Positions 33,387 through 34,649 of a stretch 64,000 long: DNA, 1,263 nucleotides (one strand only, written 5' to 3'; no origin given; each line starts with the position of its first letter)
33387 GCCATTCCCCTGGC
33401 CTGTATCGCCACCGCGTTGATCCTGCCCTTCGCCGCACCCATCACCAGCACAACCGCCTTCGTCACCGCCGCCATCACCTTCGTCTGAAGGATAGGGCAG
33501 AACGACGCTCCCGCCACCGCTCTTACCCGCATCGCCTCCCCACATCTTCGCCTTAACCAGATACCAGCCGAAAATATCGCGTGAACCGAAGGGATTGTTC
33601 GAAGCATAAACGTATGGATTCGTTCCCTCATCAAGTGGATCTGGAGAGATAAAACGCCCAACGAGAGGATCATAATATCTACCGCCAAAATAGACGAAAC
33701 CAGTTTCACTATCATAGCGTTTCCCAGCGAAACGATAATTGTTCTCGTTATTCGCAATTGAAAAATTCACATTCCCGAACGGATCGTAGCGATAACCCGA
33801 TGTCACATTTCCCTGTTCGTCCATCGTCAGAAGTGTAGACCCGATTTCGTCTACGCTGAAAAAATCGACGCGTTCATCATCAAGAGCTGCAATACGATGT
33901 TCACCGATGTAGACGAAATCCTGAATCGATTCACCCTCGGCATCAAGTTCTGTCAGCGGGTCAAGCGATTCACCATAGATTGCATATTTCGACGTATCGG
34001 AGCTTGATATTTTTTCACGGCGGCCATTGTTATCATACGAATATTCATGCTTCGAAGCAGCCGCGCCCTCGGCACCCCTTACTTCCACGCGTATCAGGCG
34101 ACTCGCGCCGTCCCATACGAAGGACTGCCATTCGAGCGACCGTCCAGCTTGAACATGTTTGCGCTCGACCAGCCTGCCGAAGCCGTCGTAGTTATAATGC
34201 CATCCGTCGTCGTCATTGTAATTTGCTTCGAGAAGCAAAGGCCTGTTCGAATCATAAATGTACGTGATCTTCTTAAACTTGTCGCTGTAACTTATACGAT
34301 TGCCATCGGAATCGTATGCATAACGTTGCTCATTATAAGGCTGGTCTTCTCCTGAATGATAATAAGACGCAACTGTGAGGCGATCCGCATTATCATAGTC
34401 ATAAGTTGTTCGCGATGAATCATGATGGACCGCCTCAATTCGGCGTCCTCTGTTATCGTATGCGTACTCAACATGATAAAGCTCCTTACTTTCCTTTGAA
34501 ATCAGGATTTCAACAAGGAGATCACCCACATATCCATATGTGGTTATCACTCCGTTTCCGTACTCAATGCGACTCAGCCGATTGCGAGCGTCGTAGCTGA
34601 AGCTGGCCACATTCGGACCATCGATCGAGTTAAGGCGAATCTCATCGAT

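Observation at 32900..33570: Degenerate RHS cleavage motif (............) followed by a (G/D/S)-rich linker carrying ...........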

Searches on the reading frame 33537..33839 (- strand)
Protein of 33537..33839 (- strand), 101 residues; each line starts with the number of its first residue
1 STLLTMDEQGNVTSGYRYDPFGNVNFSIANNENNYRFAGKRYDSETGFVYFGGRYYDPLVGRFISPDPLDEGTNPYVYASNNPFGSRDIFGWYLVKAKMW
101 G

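Call 29: search_protein_representatives(protein=window:33537-33839:-)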
Query: 101 residues. Proteins with E-value up to 0.001 (for the whole library): 150586; up to 1e-10: 8134; up to 1e-30: 6. The best 150 are listed.
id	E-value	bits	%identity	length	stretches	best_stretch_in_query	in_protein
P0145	2.4e-51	188.8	55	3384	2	1-100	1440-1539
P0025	2.3e-46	172.8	57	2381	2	1-101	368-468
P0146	5.8e-34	132.8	50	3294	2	1-93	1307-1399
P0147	6.7e-33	129.4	48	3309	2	2-92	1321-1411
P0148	2.3e-32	127.7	48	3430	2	2-93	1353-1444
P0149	6.8e-32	126.2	44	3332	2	5-93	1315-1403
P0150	1.1e-27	112.7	44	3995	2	3-92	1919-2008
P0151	1.3e-25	106.0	56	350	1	3-92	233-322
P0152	3.3e-25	104.6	57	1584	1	3-93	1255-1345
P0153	8.9e-25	103.2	53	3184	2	2-92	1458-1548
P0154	7.5e-24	100.3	50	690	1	2-91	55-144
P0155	3.9e-22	94.8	49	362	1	2-92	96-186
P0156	7.3e-22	93.9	47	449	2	8-71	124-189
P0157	1.6e-21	92.8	38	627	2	6-90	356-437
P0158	2.2e-21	92.3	48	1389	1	3-91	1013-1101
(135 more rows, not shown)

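Call 33: search_solved_structures(query=window:33537-33839:-, max_evalue=0.01, show_alignments=5)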
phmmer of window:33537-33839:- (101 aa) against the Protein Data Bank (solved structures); distinct sequences matched with E-value up to 0.01: 32.
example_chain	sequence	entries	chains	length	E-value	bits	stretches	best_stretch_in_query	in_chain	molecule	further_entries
8fjp_A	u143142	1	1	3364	4.7e-13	52.6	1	8-91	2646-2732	salivary gland surface protein 1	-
6l7i_G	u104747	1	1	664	1.3e-11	48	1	2-89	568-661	TccC2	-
8h8a_A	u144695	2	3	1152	1.1e-10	44.9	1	7-81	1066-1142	Putative Rhs-family protein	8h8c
5kis_B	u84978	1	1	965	2e-10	44.2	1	1-91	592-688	RHS2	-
8h8b_A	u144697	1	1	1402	2e-10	44.1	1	7-81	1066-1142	Putative Rhs-family protein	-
9on3_A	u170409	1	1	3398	2.8e-10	43.7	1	8-90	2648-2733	SGS4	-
7q97_A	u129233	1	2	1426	1.9e-09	41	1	17-94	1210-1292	Rhs family protein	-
6h6e_F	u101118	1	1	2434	4e-09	40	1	2-88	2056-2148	TcdB2,TccC3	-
6suf_F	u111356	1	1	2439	4e-09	40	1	2-88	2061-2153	TcdB2,TccC3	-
6suq_A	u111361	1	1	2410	5.3e-09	39.6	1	2-87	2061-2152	TcdB2,TccC3,Genome polyprotein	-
6sup_A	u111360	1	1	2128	5.4e-09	39.5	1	2-88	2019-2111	TcdB2,TccC3,Cell division control protein 42 homolog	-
6h6g_A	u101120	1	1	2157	5.6e-09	39.5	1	2-85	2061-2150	TcdB2,TccC3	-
4o9x_A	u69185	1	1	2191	5.8e-09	39.4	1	2-85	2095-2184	TcdB2, TccC3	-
4igl_B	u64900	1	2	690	1.9e-08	37.8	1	4-88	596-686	YenC2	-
6h6f_F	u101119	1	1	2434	3.4e-08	37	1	2-88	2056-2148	TcdB2,TccC3,TccC3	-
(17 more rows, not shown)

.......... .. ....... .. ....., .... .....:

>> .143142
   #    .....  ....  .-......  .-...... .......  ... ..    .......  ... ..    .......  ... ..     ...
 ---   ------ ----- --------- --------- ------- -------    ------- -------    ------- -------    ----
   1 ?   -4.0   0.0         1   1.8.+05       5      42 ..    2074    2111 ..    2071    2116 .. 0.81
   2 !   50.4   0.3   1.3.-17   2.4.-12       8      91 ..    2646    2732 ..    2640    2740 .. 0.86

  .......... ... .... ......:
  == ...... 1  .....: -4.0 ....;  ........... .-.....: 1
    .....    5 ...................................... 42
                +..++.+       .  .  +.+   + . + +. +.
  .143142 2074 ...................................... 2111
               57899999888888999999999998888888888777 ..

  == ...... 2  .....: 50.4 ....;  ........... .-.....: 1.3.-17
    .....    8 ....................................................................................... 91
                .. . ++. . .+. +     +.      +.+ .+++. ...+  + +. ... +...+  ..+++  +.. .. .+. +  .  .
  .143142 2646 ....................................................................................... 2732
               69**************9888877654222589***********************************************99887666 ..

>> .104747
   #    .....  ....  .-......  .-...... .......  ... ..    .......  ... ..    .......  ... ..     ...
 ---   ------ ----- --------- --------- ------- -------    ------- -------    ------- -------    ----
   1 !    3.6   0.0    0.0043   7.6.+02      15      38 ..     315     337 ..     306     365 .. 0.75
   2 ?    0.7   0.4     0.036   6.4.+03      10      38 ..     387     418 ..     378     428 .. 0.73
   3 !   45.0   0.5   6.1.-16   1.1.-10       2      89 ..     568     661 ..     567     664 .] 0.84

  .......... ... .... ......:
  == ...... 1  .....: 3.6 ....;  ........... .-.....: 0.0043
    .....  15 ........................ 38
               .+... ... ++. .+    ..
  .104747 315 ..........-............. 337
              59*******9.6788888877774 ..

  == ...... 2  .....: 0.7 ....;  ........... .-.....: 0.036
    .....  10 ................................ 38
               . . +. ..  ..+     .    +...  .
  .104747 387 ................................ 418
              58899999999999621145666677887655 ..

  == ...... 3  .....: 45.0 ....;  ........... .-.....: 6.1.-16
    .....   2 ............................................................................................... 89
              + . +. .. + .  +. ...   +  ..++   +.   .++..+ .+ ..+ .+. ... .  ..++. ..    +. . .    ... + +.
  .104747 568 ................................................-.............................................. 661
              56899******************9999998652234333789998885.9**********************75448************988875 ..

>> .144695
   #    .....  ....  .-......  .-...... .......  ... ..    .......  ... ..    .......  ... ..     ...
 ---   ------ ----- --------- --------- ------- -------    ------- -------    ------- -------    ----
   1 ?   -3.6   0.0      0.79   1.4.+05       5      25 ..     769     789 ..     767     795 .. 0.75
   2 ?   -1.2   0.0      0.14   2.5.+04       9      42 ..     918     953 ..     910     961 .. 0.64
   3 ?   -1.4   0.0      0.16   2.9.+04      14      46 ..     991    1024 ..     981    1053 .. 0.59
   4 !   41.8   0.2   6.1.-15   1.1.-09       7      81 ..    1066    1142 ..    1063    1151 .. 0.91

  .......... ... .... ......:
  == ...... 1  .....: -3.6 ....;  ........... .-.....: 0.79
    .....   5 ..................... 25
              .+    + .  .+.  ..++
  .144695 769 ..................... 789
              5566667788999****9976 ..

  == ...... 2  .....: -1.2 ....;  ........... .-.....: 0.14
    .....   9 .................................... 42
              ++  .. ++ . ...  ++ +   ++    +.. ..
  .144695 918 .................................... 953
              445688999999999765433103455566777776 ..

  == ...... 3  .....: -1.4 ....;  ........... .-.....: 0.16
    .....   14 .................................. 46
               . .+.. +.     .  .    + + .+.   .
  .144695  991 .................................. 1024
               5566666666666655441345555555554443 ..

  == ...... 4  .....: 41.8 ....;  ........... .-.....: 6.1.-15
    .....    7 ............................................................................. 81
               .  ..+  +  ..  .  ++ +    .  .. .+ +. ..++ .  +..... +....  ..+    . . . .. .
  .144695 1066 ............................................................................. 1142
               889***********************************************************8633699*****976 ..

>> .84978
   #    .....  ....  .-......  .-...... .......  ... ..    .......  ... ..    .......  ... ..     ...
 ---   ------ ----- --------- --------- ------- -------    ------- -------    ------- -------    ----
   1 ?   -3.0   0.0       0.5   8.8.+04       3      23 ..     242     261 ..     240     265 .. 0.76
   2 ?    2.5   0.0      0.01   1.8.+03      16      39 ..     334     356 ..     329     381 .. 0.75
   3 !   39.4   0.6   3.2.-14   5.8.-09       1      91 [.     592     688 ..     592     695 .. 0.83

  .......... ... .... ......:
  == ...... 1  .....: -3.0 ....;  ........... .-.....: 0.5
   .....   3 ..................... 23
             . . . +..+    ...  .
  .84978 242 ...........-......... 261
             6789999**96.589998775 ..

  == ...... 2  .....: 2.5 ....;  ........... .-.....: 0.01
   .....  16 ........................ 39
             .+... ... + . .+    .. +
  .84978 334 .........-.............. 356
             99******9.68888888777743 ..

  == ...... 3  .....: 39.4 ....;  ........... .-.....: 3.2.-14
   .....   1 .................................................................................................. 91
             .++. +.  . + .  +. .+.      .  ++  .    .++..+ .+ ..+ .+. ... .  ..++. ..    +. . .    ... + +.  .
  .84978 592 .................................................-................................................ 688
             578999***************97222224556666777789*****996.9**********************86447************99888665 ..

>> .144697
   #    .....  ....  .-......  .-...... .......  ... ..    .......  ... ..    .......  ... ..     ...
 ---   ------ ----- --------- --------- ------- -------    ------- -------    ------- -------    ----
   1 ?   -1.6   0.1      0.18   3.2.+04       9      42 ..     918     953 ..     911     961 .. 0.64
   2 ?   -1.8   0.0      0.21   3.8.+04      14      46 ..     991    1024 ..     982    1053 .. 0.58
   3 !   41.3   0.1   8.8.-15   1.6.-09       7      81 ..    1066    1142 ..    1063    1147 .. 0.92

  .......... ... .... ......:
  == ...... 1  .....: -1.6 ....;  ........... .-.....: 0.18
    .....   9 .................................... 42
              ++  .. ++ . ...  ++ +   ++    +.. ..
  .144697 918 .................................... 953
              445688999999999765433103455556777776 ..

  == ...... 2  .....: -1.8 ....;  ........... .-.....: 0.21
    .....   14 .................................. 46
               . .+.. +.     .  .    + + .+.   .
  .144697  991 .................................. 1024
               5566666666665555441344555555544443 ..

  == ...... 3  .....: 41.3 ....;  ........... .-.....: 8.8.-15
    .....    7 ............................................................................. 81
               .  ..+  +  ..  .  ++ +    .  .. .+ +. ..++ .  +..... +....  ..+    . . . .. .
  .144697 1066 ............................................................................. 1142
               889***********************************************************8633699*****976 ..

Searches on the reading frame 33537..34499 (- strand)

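Call 59: search_protein_families(library=ncbifam, proteins=[window:33537-34499:-], max_evalue=0.01)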
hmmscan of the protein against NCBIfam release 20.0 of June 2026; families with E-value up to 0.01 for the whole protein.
window:33537-34499:- (321 aa): 3 families
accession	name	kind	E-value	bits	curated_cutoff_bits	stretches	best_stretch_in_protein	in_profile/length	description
TIGR03696.1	Rhs_assc_core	domain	1.9e-21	76.3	32.5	1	238-311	1-75/76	RHS repeat-associated core domain-containing protein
NF041261.1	RHS_core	equivalog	5e-16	57.7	2000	2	209-301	1155-1251/1261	RHS element core protein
TIGR01643.1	YD_repeat_2x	repeat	1.1e-11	44.8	15.8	0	14-42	1-29/42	YD repeat-containing protein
